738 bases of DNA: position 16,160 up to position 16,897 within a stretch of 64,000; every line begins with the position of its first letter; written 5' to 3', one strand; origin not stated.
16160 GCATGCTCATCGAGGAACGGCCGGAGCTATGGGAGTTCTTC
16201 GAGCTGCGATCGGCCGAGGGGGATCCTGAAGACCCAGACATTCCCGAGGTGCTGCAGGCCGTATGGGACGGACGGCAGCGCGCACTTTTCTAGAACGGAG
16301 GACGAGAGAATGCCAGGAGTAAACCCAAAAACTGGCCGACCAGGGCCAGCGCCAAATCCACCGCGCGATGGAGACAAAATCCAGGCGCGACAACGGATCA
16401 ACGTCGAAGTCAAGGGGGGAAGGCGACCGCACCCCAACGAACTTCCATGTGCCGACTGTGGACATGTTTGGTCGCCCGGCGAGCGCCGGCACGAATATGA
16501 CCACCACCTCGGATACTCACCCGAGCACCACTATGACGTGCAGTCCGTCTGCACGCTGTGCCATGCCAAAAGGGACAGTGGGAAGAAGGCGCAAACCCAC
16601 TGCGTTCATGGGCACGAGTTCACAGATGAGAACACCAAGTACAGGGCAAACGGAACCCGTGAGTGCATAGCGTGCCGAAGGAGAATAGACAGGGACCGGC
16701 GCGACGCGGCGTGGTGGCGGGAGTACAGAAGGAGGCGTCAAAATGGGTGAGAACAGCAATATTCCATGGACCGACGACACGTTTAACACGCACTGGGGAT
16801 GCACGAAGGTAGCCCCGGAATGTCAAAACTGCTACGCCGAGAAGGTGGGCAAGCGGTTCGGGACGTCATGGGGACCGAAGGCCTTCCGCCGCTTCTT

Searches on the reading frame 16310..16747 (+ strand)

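Call 64: search_protein_families(library=phrogs, proteins=[window:16310-16747:+], max_evalue=0.01)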
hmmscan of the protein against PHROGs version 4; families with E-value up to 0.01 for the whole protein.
seq(146 aa): 2 families
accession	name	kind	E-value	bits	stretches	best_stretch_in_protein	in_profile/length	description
phrog_826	-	DNA, RNA and nucleotide metabolism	7.2e-08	33.3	1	60-134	131-206/281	HNH endonuclease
phrog_1492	-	DNA, RNA and nucleotide metabolism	2.1e-06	28.1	1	93-133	168-210/414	HNH endonuclease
